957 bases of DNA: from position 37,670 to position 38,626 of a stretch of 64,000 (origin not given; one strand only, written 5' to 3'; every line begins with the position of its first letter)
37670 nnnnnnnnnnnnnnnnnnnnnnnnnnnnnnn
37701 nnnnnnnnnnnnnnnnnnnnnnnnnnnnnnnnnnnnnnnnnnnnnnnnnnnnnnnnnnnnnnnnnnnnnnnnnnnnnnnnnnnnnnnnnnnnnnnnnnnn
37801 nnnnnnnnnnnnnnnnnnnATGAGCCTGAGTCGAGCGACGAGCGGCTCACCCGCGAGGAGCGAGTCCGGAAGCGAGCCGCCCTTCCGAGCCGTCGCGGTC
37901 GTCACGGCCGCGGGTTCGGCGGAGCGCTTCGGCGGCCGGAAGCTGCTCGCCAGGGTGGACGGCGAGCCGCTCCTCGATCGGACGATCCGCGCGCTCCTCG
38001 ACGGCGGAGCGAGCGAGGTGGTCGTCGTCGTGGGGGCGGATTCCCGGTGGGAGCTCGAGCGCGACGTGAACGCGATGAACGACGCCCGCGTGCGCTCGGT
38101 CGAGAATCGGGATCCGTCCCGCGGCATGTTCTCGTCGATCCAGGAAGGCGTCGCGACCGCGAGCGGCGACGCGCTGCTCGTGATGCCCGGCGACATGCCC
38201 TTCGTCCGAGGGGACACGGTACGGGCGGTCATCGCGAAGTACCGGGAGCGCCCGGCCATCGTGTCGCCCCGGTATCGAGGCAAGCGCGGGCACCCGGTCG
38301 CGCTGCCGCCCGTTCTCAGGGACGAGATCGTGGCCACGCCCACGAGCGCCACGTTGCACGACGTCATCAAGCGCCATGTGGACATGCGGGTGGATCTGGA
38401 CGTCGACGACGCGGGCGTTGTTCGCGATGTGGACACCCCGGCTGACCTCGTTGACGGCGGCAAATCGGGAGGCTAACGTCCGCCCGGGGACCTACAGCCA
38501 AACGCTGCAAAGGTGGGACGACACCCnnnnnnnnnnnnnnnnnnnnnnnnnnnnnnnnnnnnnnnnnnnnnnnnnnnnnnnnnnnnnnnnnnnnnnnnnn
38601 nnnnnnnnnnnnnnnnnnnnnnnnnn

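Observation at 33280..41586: Molybdenum-hydroxylase trio chained to IclR, MocA, a Tat-signal 4x[4Fe-4S] protein, a cytochrome b, a mini membrane protein and a TolB-like propeller: candidate undescribed membrane-linked module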

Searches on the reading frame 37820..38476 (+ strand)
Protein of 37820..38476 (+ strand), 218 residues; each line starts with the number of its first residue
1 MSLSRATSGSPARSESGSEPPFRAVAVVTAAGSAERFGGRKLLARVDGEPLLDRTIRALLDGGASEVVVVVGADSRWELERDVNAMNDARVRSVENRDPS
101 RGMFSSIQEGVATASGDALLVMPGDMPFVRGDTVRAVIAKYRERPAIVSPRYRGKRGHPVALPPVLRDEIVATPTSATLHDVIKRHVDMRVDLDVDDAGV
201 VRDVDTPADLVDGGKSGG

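Call 4: search_protein_families(library=pfam, proteins=[window:37820-38476:+], max_evalue=0.01)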
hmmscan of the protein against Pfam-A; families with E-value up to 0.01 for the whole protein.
window:37820-38476:+ (218 aa): 4 families
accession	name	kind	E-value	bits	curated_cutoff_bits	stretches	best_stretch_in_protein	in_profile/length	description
PF12804.13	NTP_transf_3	-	8.2e-37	127.3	27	1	26-187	1-158/160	MobA-like NTP transferase domain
PF01128.25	IspD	-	3.1e-07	30.8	27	1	25-146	2-123/221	2-C-methyl-D-erythritol 4-phosphate cytidylyltransferase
PF02348.25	CTP_transf_3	-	0.0028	17.9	22.6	1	35-145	11-118/217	Cytidylyltransferase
PF00535.33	Glycos_transf_2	-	0.0098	16.3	23.3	0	49-161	10-124/168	Glycosyl transferase family 2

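Call 5: search_protein_families(library=ncbifam, proteins=[window:37820-38476:+], max_evalue=0.01)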
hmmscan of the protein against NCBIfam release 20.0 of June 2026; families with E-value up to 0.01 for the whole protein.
window:37820-38476:+ (218 aa): 31 families (the best 25 are shown)
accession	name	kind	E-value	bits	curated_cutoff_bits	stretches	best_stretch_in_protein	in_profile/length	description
NF045665.1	NTPtran_DVU1551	equivalog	1e-39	136.6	315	1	25-209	2-185/359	DVU_1551 family NTP transferase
TIGR03310.1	matur_MocA_YgfJ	equivalog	2.4e-37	128.7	186.45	1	26-209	2-184/188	molybdenum cofactor cytidylyltransferase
NF045782.1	NicBOxredNboR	equivalog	1.1e-20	74.3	260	1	23-210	8-202/206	nicotine blue oxidoreductase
TIGR03202.1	pucB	equivalog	2.9e-16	59.8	235.05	1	25-209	2-191/192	xanthine dehydrogenase accessory protein PucB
NF001457.0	PRK00317.1-3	equivalog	1.9e-14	53.7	164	1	26-151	4-124/200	molybdenum cofactor guanylyltransferase MobA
NF053639.1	Mfer334_fam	equivalog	7.4e-14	52.1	260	1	40-143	26-128/209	pseudomurein biosynthesis protein PmurB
TIGR02665.1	molyb_mobA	equivalog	7.2e-10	39.2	151.85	1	26-170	3-144/186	molybdenum cofactor guanylyltransferase MobA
NF010933.0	PRK14353.1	equivalog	9.4e-10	37.7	505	1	24-148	6-131/453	bifunctional UDP-N-acetylglucosamine diphosphorylase/glucosamine-1-phosphate N-acetyltransferase GlmU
TIGR00453.1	ispD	equivalog_domain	1.2e-09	38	181.3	1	26-213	2-199/219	2-C-methyl-D-erythritol 4-phosphate cytidylyltransferase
NF011056.0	PRK14489.1-1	equivalog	1.1e-08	34.6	379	1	24-155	6-126/363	bifunctional molybdenum cofactor guanylyltransferase MobA/molybdopterin-guanine dinucleotide biosynthesis adaptor protein MobB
NF010935.0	PRK14355.1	equivalog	2.1e-08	33.2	718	1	25-149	5-129/459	bifunctional UDP-N-acetylglucosamine diphosphorylase/glucosamine-1-phosphate N-acetyltransferase GlmU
NF010932.0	PRK14352.1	equivalog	2.8e-08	32.8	611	1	24-147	7-132/488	bifunctional UDP-N-acetylglucosamine diphosphorylase/glucosamine-1-phosphate N-acetyltransferase GlmU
TIGR03552.1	F420_cofC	equivalog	4e-08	33.1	105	1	51-212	32-186/196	2-phospho-L-lactate guanylyltransferase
TIGR01173.1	glmU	equivalog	7.9e-08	31.6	366.85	1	26-144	3-120/452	bifunctional UDP-N-acetylglucosamine diphosphorylase/glucosamine-1-phosphate N-acetyltransferase GlmU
NF010938.0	PRK14358.1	equivalog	1.1e-07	30.8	500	1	27-146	11-129/481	bifunctional N-acetylglucosamine-1-phosphate uridyltransferase/glucosamine-1-phosphate acetyltransferase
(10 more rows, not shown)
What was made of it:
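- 37820..38476 (+): MocA-like molybdenum cofactor cytidylyltransferase. In Limnocylindria it travels with unit A. NTP_transf_3 (call 4) and TIGR03310 at E 2.4e-37 (call 5).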
